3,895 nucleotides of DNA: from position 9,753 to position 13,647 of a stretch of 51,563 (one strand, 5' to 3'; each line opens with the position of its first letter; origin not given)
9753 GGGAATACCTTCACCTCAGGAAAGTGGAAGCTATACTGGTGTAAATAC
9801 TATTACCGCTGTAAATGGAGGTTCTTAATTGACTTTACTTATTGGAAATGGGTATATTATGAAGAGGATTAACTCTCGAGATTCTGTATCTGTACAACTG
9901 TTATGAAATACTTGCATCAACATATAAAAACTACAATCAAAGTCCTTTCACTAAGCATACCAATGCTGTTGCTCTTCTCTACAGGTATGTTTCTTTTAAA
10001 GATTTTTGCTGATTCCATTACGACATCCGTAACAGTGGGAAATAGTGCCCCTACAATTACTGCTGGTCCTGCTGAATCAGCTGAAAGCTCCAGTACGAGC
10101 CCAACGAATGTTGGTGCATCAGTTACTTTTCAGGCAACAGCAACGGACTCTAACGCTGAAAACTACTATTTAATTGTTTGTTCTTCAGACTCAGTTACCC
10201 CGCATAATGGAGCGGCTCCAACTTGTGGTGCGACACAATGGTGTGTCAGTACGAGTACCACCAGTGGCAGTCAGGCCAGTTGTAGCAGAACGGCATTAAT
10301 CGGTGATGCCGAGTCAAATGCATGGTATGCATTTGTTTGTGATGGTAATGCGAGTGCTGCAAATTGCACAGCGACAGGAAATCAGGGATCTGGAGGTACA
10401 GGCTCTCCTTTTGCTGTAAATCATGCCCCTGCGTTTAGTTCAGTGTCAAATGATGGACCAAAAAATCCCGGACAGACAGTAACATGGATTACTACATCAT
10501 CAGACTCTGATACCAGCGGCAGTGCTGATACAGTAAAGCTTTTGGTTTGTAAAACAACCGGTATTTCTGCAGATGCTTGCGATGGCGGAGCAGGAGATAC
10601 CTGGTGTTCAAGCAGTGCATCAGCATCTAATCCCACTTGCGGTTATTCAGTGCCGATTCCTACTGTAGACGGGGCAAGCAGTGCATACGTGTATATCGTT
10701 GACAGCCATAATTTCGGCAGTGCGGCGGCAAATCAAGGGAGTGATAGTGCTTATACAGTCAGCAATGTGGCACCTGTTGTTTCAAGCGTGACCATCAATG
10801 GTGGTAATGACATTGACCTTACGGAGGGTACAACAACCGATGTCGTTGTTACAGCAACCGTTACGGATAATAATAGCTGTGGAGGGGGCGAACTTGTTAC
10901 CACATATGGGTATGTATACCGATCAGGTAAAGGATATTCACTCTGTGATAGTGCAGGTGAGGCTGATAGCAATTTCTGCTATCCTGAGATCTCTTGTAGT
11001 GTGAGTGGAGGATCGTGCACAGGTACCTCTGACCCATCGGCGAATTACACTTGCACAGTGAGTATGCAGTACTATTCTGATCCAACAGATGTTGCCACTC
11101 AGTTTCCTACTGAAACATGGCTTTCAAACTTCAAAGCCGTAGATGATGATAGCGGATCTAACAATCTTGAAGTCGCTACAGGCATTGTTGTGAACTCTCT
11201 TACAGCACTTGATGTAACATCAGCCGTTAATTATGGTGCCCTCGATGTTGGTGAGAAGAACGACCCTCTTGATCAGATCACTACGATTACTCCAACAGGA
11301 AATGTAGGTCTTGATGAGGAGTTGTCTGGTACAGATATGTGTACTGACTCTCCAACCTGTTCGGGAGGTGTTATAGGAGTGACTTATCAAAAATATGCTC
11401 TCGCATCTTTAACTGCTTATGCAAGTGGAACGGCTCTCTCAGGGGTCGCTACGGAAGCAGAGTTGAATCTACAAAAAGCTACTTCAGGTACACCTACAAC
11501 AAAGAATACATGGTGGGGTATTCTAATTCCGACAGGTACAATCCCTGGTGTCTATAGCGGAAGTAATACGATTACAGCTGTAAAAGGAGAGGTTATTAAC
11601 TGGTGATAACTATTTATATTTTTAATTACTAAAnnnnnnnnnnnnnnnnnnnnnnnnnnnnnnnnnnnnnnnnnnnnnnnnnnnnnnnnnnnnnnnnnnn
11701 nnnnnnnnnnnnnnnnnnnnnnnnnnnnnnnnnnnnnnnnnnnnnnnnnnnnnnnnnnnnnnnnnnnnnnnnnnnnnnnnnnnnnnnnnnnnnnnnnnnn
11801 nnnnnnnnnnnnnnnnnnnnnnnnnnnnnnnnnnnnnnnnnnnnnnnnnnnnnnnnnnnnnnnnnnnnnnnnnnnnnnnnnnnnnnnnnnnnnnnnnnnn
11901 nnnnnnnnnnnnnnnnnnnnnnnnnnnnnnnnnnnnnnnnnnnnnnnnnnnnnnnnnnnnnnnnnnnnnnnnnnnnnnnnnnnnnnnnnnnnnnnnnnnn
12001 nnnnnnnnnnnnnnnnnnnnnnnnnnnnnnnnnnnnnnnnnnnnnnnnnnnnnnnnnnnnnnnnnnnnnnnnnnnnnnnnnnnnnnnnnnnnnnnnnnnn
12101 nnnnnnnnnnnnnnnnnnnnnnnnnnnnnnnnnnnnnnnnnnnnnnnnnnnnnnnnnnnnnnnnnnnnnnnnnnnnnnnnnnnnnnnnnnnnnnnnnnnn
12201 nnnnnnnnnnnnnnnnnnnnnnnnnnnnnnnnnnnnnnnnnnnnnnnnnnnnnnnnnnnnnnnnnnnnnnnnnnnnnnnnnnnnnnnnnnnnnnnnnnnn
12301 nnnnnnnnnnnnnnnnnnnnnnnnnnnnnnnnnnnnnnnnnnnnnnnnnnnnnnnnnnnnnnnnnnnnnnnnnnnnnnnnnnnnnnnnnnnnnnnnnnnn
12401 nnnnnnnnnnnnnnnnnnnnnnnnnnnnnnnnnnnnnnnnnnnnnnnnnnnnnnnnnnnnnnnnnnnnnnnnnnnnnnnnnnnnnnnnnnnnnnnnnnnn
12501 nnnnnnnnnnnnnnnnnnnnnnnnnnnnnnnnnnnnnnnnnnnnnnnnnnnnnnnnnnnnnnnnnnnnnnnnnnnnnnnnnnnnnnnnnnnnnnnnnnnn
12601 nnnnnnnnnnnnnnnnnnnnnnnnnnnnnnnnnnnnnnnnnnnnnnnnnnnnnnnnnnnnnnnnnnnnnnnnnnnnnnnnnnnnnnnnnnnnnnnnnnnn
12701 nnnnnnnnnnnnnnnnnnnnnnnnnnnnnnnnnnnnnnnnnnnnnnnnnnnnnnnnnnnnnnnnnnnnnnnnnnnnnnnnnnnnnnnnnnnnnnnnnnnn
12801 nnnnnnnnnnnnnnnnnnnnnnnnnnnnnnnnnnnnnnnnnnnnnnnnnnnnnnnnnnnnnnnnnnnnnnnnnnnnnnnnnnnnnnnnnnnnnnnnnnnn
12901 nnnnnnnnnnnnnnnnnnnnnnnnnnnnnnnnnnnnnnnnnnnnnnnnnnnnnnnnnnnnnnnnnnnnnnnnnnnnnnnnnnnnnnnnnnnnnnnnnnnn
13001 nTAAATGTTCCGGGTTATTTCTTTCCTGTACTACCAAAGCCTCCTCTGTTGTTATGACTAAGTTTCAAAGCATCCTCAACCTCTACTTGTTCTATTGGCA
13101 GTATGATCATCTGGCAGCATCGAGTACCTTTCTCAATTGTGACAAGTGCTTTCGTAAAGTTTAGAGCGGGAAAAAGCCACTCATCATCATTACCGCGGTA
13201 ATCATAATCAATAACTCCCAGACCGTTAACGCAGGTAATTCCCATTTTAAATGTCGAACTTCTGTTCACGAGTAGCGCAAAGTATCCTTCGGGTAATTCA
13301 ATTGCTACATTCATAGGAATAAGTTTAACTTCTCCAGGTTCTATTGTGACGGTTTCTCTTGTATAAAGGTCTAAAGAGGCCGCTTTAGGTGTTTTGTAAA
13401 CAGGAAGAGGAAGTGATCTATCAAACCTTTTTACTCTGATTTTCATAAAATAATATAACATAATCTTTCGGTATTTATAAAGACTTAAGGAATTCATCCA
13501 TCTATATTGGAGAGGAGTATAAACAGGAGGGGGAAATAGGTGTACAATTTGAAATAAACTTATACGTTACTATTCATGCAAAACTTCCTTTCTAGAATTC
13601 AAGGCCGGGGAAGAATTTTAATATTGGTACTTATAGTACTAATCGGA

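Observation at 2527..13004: Three-gene surface locus: giant anchored adhesin-like protein, Cys-rich paralog sharing its C-terminal module, and a PapD/Ig-like SH3b membrane protein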

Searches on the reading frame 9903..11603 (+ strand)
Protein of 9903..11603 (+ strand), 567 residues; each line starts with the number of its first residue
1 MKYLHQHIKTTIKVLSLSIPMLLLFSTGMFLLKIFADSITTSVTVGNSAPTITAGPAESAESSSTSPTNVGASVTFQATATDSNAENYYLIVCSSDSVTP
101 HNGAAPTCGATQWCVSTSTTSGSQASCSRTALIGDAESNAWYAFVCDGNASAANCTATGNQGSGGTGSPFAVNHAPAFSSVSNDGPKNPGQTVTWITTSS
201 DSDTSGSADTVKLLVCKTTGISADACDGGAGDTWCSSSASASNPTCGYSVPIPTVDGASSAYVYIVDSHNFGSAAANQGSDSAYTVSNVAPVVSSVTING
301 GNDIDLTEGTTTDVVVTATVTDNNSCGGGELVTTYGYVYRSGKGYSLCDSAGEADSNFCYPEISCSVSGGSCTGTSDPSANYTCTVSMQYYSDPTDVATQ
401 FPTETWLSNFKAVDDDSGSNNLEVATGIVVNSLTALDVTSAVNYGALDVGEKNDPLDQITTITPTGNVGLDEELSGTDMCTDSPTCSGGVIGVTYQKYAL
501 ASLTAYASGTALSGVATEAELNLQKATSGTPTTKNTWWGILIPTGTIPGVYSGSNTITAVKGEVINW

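Call 6: search_protein_families(library=pfam, proteins=[window:9903-11603:+], max_evalue=1)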
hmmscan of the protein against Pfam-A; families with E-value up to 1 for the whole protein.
window:9903-11603:+ (567 aa): 2 families
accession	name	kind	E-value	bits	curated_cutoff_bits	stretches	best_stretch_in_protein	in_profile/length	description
PF22680.2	Glyco_hydro_123_N_2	-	0.13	12.6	27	1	525-558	108-141/142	Glycoside hydrolase 123 N-terminal domain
PF09971.14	DUF2206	-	0.34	10.2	35.6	1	6-41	211-245/368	Predicted membrane protein (DUF2206)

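Call 7: search_protein_families(library=ncbifam, proteins=[window:9903-11603:+], max_evalue=1)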
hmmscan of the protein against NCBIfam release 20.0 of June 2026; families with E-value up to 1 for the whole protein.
window:9903-11603:+ (567 aa): 0 families

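Call 19: find_homologous_proteins(query=window:9903-11603:+)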
Query window:9903-11603:+ (567 aa): 618 proteins with E <= 0.001 among 8000 candidates; the best 120 are listed.
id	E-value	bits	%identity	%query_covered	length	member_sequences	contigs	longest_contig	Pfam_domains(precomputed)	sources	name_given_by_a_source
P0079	0.0e+0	1182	100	96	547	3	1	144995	-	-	-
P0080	2.0e-262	890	71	100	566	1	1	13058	-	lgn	-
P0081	6.5e-257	872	73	95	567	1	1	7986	-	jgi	-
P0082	1.8e-253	860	69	99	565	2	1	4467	-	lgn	-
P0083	3.5e-249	846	68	99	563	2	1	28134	-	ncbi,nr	ncbi:hypothetical protein IT417_02445 [bacterium]|nr:hypothetical protein [bacterium]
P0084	9.4e-248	841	71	94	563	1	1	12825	-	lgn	-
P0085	1.0e-247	841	72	95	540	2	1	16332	-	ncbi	ncbi:MAG: hypothetical protein AAB778_02845, partial [Patescibacteria group bacterium]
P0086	3.9e-247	839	67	100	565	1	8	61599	-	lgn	-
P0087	1.3e-246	838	70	97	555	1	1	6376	-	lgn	-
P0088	2.3e-243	827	67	100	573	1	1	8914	-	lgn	-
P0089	6.2e-239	812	69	96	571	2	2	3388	-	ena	-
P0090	4.1e-237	806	66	98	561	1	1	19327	-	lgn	-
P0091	4.7e-234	796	65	99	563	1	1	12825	-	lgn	-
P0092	3.6e-232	790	66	98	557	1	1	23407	-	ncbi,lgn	-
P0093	2.2e-231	787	64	100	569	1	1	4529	-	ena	-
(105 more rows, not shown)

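Call 24: search_solved_structures(query=A1, max_evalue=10)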
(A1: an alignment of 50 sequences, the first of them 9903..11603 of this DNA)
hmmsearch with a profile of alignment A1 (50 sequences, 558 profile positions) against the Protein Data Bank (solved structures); distinct sequences matched with E-value up to 10: 4.
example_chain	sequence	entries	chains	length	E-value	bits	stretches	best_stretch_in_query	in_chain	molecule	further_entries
5l7v_A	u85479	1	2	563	0.096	14.5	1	520-550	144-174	glycoside hydrolase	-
5l7r_A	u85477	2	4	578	0.099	14.4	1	520-550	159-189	glycoside hydrolase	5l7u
8k2h_B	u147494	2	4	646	0.33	12.7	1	522-554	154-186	Oligosaccharide/Monosaccharide-releasing beta-N-acetylhexosaminidase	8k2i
4zce_A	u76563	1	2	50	0.47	12.2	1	375-408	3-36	Dust mite allergen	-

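Call 27: find_related_loci(query=A1, collection=genome_contigs, flank=10000)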
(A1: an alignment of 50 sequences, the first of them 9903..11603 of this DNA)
Query A1 (567 aa) in genome_contigs; peptide patterns used: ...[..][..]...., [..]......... (x = any residue, [..] = any of these).
112 stretches matched a pattern; 102 encode a relative of the query (tblastn E <= 1e-3); the best 80 are kept; 76 distinct loci.
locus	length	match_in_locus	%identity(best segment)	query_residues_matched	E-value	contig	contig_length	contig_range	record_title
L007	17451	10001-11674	66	11-567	0e+0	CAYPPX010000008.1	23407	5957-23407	MAG TPA_asm: uncultured Pseudomonadales bacterium isolate SRP093185_co1_36 genome assembly, contig: NODE_1260_length_234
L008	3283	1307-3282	61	8-567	0e+0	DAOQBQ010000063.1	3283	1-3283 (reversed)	MAG TPA_asm: Candidatus Dojkabacteria bacterium isolate AMR_MDS_1232 NODE_32986_length_3283_cov_3.903965, whole genome s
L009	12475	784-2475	60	5-567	0e+0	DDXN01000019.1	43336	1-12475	MAG TPA_asm: Candidatus Dojkabacteria bacterium UBA2259 UBA2259_contig_11899, whole genome shotgun sequence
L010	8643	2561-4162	64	35-567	0e+0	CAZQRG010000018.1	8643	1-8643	MAG TPA_asm: uncultured Candidatus Saccharibacteria bacterium isolate SRP192927_co1_760 genome assembly, contig: NODE_20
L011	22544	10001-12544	67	4-567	0e+0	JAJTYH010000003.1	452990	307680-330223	MAG: bacterium isolate DTUPAT1 3-Genome6, whole genome shotgun sequence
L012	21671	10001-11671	60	15-567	0e+0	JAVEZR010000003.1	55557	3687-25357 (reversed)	MAG: Candidatus Dojkabacteria bacterium isolate BF4_70 NODE_1600_length_55557_cov_34.384250_Biofilm4, whole genome shotg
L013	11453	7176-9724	56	15-567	0e+0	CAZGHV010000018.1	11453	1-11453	MAG TPA_asm: uncultured Candidatus Saccharibacteria bacterium isolate binchicken_co58_79 genome assembly, contig: NODE_4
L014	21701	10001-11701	59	1-567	0e+0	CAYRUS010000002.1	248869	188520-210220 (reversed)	MAG TPA_asm: uncultured Gammaproteobacteria bacterium isolate SRP144015_co1_9 genome assembly, contig: NODE_20_length_24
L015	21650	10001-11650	56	17-567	0e+0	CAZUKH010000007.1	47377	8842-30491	MAG TPA_asm: uncultured Candidatus Saccharibacteria bacterium isolate SRP290908_co1_393 genome assembly, contig: NODE_80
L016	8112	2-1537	64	58-567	0e+0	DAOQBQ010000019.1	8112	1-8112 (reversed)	MAG TPA_asm: Candidatus Dojkabacteria bacterium isolate AMR_MDS_1232 NODE_8429_length_8112_cov_4.712672, whole genome sh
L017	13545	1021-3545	60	33-567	1e-180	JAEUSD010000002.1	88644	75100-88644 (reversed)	MAG: Candidatus Doudnabacteria bacterium isolate new MAG-294 NODE_2_length_88644_cov_4.267176, whole genome shotgun sequ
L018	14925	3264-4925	56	1-567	2e-180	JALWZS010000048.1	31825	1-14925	MAG: bacterium isolate T2_metabat1_scaf2bin.141 T2_NODE_998_length_31825_cov_2.074106, whole genome shotgun sequence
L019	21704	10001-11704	53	5-567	5e-177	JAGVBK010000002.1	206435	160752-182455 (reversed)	MAG: Candidatus Shapirobacteria bacterium isolate DeMMO6_54 c_000000104639, whole genome shotgun sequence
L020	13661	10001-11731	51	2-567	1e-174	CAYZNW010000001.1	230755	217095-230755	MAG TPA_asm: uncultured Candidatus Saccharibacteria bacterium isolate binchicken_co117_292 genome assembly, contig: NODE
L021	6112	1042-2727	55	1-567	1e-174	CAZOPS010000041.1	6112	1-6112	MAG TPA_asm: uncultured Candidatus Saccharibacteria bacterium isolate SRP141376_co2_359 genome assembly, contig: NODE_21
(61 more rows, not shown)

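Call 34: predict_structure(alignment_id=A1)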
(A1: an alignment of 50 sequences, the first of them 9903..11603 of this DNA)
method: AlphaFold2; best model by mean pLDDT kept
length: 567 residues; sequences in the alignment: 50
mean_pLDDT: 88.3   pTM: 0.65
mean pLDDT of the five models: 88.3, 88.3, 87.4, 86.6, 84.9
residues with pLDDT >= 90: 375; 70-90: 146; 50-70: 26; < 50: 20
segments of 3 or more residues with pLDDT < 50: 1-5, 31-45
pLDDT, mean of each block of 10 residues (from residue 1): 50 66 64 40 54 90 89 93 90 94 91 94 94 91 89 86 87 95 96 97 85 97 93 96 96 94 96 94 95 93 88 93 88 94 94 94 90 83 94 91 95 90 90 87 88 90 90 94 89 95 93 94 87 92 93 92 76
secondary structure, 60 per line:
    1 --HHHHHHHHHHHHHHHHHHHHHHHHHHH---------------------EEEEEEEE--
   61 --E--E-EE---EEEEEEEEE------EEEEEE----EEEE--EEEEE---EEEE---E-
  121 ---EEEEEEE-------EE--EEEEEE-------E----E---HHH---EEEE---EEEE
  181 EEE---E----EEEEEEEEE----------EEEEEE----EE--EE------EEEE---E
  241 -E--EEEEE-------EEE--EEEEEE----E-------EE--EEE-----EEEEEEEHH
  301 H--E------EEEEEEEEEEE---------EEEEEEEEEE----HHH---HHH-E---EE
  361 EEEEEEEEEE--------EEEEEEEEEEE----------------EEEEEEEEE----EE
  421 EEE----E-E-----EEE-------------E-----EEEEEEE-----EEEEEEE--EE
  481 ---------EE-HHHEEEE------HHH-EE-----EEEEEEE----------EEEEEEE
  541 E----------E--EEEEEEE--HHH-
elements in order: H3-29 E51-58 E73-81 E88-93 E98-101 E104-108 E112-115 E124-130 E142-147 E170-173 E177-183 E192-200 E211-216 E233-236 E245-249 E257-259 E262-267 E284-286 E292-298 E311-321 E331-340 E359-370 E379-389 E406-414 E419-423 E436-438 E458-464 E470-476 E496-499 E517-523 E534-541 E555-561

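Call 38: fold_search(model_id=the predicted structure, library=pdb)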
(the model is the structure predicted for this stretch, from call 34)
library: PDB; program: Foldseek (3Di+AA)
matches with E <= 10: 1861; with E <= 0.001: 161
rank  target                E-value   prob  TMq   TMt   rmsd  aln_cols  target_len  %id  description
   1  9ijj_P                2.2e-09  1.00  0.25  0.24  15.2       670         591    9  In situ structure of the central apparatus in mouse sperm axoneme. (released 2025-06-04)
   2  8wa2_E                4.2e-09  1.00  0.22  0.11  33.7       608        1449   12  cryo-EM structure of native mastigonemes isolated from Chlamydomonas reinhardtii at 3.0 angstrom resolution (released 2024-04-10)
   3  8wa2_F                5.1e-09  1.00  0.20  0.10  32.9       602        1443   12  cryo-EM structure of native mastigonemes isolated from Chlamydomonas reinhardtii at 3.0 angstrom resolution (released 2024-04-10)
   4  9fx2                  9.6e-09  1.00  0.15  0.09  38.4       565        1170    9  Structure of methylamine activated CD109 (released 2025-03-19)
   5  9b4h_A                5.0e-08  1.00  0.21  0.08  32.6       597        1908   12  Chlamydomonas reinhardtii mastigoneme filament (released 2024-04-10)
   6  9fx3_A                5.3e-08  1.00  0.15  0.09  41.4       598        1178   10  Structure of active human CD109 (released 2025-03-19)
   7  4mmz_A                1.0e-07  1.00  0.20  0.14  36.5       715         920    8  Integrin AlphaVBeta3 ectodomain bound to an antagonistic tenth domain of Fibronectin (released 2014-03-26)
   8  5hcc_B                1.3e-07  1.00  0.16  0.15  38.0       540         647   10  Ternary complex of human Complement C5 with Ornithodoros moubata OmCI and Dermacentor andersoni RaCI3. (released 2016-03-30)
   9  5i99                  1.8e-07  1.00  0.29  0.38  14.7       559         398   10  Crystal structure of mouse CNTN3 Ig5-Fn2 domains (released 2016-08-31)
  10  4rtd                  1.9e-07  1.00  0.15  0.09  42.2       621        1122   10  Escherichia coli alpha-2-macroglobulin activated by porcine elastase (released 2015-07-15)
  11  9ijj_O                2.3e-07  1.00  0.22  0.14  14.7       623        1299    8  In situ structure of the central apparatus in mouse sperm axoneme. (released 2025-06-04)
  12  8ayh_C                3.9e-07  1.00  0.17  0.15  38.1       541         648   11  Structure of Complement C5 in Complex with small molecule inhibitor and CVF (released 2022-12-21)
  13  6za2_A                5.5e-07  1.00  0.16  0.09  32.6       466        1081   10  Crystal structure of dimeric latent PorU from Porphyromonas gingivalis (released 2021-09-29)
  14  9ba5_A                6.7e-07  1.00  0.19  0.19  26.0       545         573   11  Cross-linked Contactin 2 Ig1-Ig6 (released 2024-07-17)
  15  8cka_A                8.1e-07  1.00  0.18  0.20  22.2       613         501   10  Deinococcus radidurans HPI S-layer (released 2023-04-19)
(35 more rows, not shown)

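Call 44: search_protein_families(library=pfam, alignment_id=A1, max_evalue=10)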
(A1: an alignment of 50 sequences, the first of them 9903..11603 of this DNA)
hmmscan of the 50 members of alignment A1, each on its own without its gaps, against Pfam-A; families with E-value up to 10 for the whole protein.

A. member 1, window:9903-11603:+ (567 aa): 2 families
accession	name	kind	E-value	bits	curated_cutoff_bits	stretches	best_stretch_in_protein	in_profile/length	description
PF22680.2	Glyco_hydro_123_N_2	-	0.13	12.6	27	1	525-558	108-141/142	Glycoside hydrolase 123 N-terminal domain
PF09971.14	DUF2206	-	0.34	10.2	35.6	1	6-41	211-245/368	Predicted membrane protein (DUF2206)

B. families by the number of members that match (of 50 scanned): 17 families
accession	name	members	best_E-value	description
PF22680.2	Glyco_hydro_123_N_2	22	0.00012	Glycoside hydrolase 123 N-terminal domain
PF10162.14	G8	3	0.026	G8 domain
PF18080.7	Gal_mutarotas_3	2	4.5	Galactose mutarotase-like fold domain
PF16738.10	CBM26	1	0.045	Starch-binding module 26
PF22636.2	FlK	1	0.056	Fluoroacetyl-CoA-specific thioesterase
PF03944.20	Endotoxin_C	1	0.13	delta endotoxin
PF17259.7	DUF5325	1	0.16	Family of unknown function (DUF5325)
PF12365.13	DUF3649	1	0.18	Protein of unknown function (DUF3649)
PF08119.16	Toxin_31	1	0.2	Scorpion acidic alpha-KTx toxin family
PF20532.3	DUF6747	1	0.21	Family of unknown function (DUF6747)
PF09971.14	DUF2206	1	0.34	Predicted membrane protein (DUF2206)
PF24145.1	K1-lyase_N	1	1.1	K1 capsule-specific polysaccharide lyase, N-terminal domain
PF08926.16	DUF1908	1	1.2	Domain of unknown function (DUF1908)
PF17957.7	Big_7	1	1.3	Bacterial Ig domain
PF01570.22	Flavi_propep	1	4.1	Flavivirus polyprotein propeptide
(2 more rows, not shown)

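Call 86: search_protein_representatives(alignment_id=A1)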
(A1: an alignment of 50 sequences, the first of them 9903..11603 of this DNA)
Query: 50 sequences, 558 profile positions. Proteins with E-value up to 0.001 (for the whole library): 2316; up to 1e-10: 1854; up to 1e-30: 952. The best 150 are listed.
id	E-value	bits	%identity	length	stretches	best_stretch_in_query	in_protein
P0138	2.3e-258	874.8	-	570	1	10-558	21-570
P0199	3.7e-217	738.8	-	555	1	15-558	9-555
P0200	5.9e-209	711.7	-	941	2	159-558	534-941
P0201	4.9e-207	705.4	-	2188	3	38-292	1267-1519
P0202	2.9e-200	683.1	-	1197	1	30-558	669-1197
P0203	4.3e-188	642.9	-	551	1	9-558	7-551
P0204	8.3e-186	635.3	-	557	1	14-558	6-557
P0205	3.2e-185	633.4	-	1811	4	40-302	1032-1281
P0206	3.9e-182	623.2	-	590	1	11-558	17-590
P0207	3.7e-180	616.7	-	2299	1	28-558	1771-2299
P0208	1.3e-179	614.9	-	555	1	13-558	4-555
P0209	1.4e-175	601.6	-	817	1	44-558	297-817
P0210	4.7e-174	596.5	-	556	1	13-558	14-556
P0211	5.9e-174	596.2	-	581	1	12-558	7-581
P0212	2.9e-172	590.6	-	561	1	11-558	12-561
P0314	1.1e-104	367.6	-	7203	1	44-551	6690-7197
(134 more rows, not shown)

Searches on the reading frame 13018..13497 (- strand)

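Call 11: search_protein_families(library=pfam, proteins=[window:13018-13497:-], max_evalue=0.001)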
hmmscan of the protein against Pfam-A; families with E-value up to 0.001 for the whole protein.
window:13018-13497:- (160 aa): 2 families
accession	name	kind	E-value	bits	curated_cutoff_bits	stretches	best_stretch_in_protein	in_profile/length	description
PF00692.24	dUTPase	-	1.4e-23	83.6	22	1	30-158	4-129/129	dUTPase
PF22769.1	DCD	-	7.7e-11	42.8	27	1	46-132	67-150/153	dCTP deaminase-like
